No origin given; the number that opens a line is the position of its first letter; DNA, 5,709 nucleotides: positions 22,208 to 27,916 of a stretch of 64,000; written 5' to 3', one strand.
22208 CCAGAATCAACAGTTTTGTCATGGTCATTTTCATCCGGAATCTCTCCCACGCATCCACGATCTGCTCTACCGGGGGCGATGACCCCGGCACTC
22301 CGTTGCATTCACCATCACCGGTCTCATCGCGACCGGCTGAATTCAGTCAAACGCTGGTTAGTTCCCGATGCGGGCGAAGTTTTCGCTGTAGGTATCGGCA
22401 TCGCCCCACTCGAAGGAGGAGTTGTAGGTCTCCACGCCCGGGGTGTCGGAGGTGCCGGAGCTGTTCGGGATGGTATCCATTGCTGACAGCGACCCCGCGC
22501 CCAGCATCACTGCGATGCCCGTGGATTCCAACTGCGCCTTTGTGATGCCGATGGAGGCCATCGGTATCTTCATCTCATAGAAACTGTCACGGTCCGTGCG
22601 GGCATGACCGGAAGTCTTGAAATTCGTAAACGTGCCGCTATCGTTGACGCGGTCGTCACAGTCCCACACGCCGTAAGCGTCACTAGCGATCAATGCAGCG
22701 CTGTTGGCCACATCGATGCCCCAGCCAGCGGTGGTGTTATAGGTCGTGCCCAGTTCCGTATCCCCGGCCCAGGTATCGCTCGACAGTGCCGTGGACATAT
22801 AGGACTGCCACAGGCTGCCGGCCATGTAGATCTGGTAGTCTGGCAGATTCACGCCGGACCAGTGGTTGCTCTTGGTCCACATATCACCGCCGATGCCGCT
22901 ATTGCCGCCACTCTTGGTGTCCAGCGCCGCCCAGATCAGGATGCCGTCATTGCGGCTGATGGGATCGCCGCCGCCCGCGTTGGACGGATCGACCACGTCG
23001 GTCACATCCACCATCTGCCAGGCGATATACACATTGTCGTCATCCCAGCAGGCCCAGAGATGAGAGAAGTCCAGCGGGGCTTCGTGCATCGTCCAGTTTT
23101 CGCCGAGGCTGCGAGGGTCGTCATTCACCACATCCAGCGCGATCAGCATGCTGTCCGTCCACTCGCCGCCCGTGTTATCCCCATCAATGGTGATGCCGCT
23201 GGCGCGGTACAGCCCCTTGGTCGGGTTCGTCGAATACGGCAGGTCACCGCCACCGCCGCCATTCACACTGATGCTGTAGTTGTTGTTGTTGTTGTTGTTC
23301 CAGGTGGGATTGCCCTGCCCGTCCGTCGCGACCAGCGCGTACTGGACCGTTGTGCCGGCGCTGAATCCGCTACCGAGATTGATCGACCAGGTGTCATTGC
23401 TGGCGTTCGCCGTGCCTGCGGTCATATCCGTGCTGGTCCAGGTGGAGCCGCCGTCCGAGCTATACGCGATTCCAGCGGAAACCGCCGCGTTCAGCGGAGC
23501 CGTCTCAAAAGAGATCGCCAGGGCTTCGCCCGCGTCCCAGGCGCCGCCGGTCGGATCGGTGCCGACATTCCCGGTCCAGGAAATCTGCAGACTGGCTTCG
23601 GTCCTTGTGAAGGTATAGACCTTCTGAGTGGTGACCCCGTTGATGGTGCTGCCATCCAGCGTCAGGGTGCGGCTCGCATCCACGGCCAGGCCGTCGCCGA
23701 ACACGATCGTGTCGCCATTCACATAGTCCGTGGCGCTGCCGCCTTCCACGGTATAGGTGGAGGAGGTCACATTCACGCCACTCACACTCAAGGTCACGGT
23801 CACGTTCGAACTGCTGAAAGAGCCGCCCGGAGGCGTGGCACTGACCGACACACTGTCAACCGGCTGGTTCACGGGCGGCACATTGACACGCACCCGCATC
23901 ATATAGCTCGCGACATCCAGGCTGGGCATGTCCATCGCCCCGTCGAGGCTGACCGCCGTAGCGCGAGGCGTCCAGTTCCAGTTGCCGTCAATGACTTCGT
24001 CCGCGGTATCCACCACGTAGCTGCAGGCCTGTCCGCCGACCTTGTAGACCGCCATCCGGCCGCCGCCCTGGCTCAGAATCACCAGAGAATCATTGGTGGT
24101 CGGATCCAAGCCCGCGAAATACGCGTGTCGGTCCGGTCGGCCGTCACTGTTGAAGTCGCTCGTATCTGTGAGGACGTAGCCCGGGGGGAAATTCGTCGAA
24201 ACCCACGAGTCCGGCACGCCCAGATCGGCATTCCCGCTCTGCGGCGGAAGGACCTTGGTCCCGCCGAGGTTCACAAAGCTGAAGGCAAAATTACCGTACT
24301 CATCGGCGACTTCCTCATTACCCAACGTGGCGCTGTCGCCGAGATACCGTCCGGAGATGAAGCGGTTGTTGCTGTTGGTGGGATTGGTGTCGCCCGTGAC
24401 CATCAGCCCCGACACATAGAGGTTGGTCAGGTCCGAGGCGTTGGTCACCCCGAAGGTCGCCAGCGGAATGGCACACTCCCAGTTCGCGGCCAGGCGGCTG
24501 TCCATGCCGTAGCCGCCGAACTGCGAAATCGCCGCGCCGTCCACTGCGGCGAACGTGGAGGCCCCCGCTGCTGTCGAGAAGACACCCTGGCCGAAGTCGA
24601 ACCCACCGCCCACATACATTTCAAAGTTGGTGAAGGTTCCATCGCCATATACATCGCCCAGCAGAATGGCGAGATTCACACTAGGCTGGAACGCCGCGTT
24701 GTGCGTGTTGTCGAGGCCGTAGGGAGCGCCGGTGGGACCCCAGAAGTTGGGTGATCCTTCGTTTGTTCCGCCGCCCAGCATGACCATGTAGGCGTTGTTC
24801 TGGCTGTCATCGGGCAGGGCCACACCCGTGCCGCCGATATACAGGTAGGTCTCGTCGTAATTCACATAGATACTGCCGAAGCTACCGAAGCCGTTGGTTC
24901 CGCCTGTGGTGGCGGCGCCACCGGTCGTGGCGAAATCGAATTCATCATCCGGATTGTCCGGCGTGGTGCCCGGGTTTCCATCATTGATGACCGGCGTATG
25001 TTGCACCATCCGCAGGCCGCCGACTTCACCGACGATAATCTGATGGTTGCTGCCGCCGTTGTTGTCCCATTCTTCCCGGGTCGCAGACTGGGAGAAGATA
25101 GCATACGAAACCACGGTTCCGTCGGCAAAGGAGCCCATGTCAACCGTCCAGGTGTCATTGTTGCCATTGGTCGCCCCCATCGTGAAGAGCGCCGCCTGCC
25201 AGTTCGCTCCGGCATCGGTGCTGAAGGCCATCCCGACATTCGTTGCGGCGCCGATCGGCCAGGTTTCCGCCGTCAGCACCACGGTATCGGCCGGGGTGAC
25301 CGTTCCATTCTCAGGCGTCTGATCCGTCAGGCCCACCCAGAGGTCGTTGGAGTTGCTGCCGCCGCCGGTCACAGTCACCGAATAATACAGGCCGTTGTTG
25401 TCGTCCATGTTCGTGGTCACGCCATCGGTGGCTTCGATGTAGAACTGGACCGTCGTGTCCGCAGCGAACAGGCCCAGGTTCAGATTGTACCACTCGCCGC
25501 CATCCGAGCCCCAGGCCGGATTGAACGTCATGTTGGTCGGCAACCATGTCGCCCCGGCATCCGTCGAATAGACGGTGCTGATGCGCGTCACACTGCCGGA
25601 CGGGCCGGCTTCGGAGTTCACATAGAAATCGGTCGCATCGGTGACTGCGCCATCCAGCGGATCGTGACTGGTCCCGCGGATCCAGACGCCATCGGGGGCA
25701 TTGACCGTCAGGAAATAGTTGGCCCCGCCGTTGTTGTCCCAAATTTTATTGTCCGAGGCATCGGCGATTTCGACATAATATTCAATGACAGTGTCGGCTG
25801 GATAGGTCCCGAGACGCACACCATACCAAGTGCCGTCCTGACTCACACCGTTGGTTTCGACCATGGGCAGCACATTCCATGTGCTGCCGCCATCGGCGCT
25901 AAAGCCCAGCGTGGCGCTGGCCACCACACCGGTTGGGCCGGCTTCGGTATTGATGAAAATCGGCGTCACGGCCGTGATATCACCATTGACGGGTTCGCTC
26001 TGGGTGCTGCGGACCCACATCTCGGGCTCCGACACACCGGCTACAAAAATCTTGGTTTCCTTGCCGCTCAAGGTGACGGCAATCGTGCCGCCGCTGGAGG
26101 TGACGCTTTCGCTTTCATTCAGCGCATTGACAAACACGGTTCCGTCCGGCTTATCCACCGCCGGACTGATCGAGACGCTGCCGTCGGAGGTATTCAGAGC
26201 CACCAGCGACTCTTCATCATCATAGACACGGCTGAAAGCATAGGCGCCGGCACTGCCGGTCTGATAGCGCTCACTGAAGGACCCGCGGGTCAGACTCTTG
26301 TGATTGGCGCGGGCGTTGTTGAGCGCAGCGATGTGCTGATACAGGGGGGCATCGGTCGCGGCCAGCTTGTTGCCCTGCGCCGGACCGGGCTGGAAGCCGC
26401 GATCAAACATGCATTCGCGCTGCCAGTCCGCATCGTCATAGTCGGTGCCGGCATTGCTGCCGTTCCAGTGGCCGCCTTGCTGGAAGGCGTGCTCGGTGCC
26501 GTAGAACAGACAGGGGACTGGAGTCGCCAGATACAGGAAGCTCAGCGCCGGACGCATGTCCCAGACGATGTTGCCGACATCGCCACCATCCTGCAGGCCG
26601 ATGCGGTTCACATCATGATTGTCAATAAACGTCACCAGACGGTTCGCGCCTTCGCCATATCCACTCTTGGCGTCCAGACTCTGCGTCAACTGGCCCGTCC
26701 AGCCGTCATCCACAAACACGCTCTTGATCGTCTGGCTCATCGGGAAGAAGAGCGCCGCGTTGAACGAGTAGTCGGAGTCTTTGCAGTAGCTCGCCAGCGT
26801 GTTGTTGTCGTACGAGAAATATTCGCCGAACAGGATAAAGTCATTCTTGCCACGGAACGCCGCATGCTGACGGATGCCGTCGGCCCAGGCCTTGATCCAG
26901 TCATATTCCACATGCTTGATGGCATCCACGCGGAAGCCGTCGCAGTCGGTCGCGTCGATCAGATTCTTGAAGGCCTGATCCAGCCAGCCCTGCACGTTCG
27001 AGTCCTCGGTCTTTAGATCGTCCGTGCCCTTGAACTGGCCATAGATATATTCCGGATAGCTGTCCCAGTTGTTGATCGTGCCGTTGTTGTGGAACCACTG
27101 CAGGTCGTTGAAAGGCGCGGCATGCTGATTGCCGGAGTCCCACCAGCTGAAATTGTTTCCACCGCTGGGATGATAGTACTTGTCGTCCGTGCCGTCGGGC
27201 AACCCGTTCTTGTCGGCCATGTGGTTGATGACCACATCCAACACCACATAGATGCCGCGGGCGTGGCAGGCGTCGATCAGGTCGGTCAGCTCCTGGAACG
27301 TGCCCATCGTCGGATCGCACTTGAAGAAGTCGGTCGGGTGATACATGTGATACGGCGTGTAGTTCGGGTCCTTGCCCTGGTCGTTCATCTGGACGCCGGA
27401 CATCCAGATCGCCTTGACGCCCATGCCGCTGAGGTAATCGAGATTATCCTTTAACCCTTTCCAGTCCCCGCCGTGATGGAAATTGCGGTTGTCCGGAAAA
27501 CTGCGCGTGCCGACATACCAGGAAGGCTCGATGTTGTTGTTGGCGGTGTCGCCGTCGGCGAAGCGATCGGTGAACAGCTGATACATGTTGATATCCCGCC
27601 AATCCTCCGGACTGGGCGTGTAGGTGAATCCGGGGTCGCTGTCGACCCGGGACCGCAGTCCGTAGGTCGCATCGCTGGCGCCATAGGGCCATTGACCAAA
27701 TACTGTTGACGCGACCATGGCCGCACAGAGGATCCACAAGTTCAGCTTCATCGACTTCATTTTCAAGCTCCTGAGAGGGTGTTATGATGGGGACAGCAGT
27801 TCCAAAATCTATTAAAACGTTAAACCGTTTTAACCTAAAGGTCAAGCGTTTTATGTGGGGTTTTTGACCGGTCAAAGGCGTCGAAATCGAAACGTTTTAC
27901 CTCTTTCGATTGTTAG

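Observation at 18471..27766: Tandem operon of two giant secreted alpha-glucan enzymes (1802-aa GH13 then 1275-aa GH57-like) studded with repeated W-DNNGG-NY CBM-like modules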

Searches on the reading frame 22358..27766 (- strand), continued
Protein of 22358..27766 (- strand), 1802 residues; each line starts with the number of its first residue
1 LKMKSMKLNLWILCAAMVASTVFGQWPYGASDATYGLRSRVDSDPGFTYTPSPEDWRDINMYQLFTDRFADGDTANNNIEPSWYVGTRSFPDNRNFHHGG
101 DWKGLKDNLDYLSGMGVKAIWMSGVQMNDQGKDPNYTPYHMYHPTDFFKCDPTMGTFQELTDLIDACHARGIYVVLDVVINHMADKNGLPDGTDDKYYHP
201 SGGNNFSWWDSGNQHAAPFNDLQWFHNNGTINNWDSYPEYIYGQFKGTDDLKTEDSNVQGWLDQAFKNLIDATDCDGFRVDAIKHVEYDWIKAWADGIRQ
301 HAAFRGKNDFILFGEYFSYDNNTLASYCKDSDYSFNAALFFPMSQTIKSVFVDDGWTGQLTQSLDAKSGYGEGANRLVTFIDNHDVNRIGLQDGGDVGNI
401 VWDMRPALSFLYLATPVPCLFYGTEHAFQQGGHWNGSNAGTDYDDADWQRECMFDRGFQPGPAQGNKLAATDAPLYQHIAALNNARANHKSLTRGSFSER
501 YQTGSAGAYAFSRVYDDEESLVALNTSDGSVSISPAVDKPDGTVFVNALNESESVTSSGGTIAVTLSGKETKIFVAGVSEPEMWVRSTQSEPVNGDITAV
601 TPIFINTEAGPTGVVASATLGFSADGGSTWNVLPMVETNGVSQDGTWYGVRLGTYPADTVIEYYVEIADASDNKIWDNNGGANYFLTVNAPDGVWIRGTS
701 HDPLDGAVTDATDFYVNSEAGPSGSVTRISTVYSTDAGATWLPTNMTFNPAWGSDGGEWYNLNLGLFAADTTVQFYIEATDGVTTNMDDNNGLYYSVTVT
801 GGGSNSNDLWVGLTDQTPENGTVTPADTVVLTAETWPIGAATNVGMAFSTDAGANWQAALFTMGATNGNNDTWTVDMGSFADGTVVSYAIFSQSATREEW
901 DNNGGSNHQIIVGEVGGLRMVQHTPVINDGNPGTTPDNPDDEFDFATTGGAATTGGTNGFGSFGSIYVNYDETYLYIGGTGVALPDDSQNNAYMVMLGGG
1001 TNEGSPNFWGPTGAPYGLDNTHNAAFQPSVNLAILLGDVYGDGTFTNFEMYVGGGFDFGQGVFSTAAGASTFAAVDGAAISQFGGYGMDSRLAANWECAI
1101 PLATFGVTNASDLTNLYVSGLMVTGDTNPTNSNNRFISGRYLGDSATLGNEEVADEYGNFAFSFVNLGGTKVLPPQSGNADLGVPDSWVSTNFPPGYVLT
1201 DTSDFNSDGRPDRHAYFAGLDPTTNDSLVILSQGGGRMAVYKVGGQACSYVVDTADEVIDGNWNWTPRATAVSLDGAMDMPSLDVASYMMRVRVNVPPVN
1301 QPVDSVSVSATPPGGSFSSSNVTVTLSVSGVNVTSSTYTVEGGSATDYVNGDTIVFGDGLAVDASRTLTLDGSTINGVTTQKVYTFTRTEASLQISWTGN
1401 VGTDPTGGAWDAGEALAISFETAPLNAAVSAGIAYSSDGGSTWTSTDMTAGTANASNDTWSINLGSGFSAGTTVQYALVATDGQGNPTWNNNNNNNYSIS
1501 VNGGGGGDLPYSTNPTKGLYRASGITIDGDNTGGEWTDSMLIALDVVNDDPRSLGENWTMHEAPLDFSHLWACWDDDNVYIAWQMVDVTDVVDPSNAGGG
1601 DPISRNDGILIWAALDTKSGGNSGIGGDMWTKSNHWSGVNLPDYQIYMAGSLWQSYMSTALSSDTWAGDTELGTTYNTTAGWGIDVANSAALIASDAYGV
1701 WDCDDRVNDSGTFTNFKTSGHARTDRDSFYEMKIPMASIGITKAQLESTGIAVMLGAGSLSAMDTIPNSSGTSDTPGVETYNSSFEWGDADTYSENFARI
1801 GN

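Call 31: list_cluster_members(proteins=[P0121, P0001])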
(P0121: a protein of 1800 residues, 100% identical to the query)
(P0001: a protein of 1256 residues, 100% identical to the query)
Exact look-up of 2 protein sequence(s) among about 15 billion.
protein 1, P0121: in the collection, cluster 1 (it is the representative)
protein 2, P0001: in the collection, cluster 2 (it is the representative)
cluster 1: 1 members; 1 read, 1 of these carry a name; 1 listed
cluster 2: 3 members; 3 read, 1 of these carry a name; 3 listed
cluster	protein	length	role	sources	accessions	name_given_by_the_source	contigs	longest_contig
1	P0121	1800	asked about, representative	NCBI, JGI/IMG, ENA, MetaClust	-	\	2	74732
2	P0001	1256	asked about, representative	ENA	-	-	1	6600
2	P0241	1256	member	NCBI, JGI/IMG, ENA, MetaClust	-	\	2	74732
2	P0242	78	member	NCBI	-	-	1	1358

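Call 36: find_encoding_contigs(protein=P0150, flank=10000, max_places=2)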
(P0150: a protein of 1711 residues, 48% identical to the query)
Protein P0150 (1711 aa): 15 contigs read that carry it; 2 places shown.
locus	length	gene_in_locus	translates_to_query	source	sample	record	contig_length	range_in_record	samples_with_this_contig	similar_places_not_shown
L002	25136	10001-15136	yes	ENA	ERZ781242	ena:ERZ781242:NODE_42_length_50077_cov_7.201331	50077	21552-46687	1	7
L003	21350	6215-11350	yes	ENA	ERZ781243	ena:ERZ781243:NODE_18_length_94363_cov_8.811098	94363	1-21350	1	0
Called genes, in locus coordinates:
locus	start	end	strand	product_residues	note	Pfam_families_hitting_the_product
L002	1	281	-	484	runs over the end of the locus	PF23357:DUF7088 (faint), PF09822:ABC_transp_aux, PF23355:IFT52_GIFT (weak)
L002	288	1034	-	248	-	PF01061:ABC2_membrane (faint), PF12730:ABC2_membrane_4, PF12698:ABC2_membrane_3, PF13346:ABC2_membrane_5 (weak), PF12679:ABC2_membrane_2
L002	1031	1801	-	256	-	PF00005:ABC_tran, PF13304:AAA_21 (faint)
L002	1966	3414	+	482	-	PF02321:OEP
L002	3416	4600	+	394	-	-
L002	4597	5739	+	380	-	PF12704:MacB_PCD, PF02687:FtsX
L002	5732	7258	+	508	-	PF01875:Memo, PF01871:AMMECR1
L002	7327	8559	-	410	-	PF00291:PALP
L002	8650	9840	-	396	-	PF01663:Phosphodiest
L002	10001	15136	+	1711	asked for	PF00128:Alpha-amylase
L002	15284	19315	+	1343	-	PF03065:Glyco_hydro_57, PF16760:CBM53 (faint)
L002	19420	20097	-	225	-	PF12728:HTH_17, PF00359:PTS_EIIA_2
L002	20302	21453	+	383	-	PF04055:Radical_SAM (weak), PF12836:HHH_3 (weak)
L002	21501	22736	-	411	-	PF00817:IMS, PF11798:IMS_HHH (weak), PF11799:IMS_C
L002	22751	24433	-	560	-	PF02585:PIG-L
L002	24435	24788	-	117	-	PF04342:DMT_6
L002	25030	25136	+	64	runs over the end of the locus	-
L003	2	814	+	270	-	?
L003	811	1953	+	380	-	PF12704:MacB_PCD, PF02687:FtsX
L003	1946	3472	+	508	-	PF01875:Memo, PF01871:AMMECR1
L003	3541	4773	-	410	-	PF00291:PALP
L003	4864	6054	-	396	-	PF01663:Phosphodiest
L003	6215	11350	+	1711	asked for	PF00128:Alpha-amylase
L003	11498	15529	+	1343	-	PF03065:Glyco_hydro_57, PF16760:CBM53 (faint)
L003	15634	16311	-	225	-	PF12728:HTH_17, PF00359:PTS_EIIA_2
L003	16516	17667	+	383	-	PF04055:Radical_SAM (weak), PF12836:HHH_3 (weak)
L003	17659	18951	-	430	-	PF00817:IMS, PF11798:IMS_HHH (weak), PF11799:IMS_C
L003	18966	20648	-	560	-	PF02585:PIG-L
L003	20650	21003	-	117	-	PF04342:DMT_6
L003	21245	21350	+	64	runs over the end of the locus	-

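Call 37: find_encoding_contigs(protein=P0139, flank=10000, max_places=2)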
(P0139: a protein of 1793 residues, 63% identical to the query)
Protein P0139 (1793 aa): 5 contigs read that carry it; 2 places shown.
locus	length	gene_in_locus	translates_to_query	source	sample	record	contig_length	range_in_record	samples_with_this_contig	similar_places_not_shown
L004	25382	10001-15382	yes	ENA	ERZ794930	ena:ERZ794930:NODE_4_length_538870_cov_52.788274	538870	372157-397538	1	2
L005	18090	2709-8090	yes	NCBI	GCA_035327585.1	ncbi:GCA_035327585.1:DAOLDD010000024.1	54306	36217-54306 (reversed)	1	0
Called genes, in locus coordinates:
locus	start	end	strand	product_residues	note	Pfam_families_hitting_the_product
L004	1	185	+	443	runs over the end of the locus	PF00909:Ammonium_transp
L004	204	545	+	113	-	PF00543:P-II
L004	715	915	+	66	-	PF00037:Fer4 (weak)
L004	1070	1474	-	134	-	PF09633:DUF2023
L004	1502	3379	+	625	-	PF13589:HATPase_c_3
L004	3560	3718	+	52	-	PF00471:Ribosomal_L33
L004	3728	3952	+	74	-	-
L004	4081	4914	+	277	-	-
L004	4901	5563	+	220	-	-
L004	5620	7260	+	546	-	PF00672:HAMP, PF00211:Guanylate_cyc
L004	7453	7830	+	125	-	-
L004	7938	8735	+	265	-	-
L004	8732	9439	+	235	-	PF07963:N_methyl, PF07596:SBP_bac_10 (weak)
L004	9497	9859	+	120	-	PF09996:DUF2237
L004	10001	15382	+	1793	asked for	PF00128:Alpha-amylase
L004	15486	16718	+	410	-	PF00155:Aminotran_1_2, PF01041:DegT_DnrJ_EryC1 (weak)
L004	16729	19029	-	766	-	PF06202:GDE_C, PF22422:MGH1-like_GH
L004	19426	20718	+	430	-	PF04015:DUF362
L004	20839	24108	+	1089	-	PF00133:tRNA-synt_1, PF09334:tRNA-synt_1g (faint), PF08264:Anticodon_1, PF19302:DUF5915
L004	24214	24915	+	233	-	PF01258:zf-dskA_traR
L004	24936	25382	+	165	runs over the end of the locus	PF01252:Peptidase_A8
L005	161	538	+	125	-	-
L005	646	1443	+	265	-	-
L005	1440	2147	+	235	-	PF07963:N_methyl, PF07596:SBP_bac_10 (weak)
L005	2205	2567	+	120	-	PF09996:DUF2237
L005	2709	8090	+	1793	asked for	PF00128:Alpha-amylase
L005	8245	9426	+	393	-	PF00155:Aminotran_1_2, PF01041:DegT_DnrJ_EryC1 (weak)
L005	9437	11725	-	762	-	PF06202:GDE_C, PF22422:MGH1-like_GH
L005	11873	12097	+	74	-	-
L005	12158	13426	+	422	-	PF04015:DUF362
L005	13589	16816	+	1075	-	PF00133:tRNA-synt_1, PF09334:tRNA-synt_1g (faint), PF08264:Anticodon_1, PF19302:DUF5915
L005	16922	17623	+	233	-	PF01258:zf-dskA_traR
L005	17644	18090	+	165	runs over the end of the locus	PF01252:Peptidase_A8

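Call 80: find_encoding_contigs(protein=P0241, flank=3000, max_places=6)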
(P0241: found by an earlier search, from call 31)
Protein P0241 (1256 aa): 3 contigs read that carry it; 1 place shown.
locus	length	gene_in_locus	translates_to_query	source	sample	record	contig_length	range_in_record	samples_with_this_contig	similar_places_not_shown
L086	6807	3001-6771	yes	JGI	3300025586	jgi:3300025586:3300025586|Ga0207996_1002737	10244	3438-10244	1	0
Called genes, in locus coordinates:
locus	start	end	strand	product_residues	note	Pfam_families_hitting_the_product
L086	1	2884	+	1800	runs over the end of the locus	PF00128:Alpha-amylase, PF00686:CBM_20 (faint)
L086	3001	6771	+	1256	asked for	PF03065:Glyco_hydro_57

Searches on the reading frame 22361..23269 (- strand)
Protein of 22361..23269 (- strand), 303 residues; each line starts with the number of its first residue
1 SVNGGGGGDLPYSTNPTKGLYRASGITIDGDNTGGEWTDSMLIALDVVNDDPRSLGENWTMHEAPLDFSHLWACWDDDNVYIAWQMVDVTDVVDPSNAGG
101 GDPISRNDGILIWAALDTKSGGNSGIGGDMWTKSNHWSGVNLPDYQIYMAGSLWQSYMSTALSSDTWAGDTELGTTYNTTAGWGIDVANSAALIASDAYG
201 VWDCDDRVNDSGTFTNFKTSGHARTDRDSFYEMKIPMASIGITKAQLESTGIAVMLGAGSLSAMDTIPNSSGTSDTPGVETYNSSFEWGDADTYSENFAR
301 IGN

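Call 19: search_protein_families(library=pfam, max_evalue=10, proteins=[window:22361-23269:-])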
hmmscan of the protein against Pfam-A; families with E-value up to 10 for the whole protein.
seq(303 aa): 0 families

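Call 97: search_solved_structures(query=A5, max_evalue=0.001, show_alignments=1)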
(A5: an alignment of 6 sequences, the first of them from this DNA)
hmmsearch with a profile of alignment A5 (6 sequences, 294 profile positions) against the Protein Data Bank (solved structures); distinct sequences matched with E-value up to 0.001: 2.
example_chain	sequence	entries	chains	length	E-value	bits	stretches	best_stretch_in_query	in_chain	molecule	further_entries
7uwv_A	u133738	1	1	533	5e-29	104.6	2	171-293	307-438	CBM74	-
7uwu_A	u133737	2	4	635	7.3e-29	104.1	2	171-293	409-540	Starch Adherence System protein 6 (Sas6)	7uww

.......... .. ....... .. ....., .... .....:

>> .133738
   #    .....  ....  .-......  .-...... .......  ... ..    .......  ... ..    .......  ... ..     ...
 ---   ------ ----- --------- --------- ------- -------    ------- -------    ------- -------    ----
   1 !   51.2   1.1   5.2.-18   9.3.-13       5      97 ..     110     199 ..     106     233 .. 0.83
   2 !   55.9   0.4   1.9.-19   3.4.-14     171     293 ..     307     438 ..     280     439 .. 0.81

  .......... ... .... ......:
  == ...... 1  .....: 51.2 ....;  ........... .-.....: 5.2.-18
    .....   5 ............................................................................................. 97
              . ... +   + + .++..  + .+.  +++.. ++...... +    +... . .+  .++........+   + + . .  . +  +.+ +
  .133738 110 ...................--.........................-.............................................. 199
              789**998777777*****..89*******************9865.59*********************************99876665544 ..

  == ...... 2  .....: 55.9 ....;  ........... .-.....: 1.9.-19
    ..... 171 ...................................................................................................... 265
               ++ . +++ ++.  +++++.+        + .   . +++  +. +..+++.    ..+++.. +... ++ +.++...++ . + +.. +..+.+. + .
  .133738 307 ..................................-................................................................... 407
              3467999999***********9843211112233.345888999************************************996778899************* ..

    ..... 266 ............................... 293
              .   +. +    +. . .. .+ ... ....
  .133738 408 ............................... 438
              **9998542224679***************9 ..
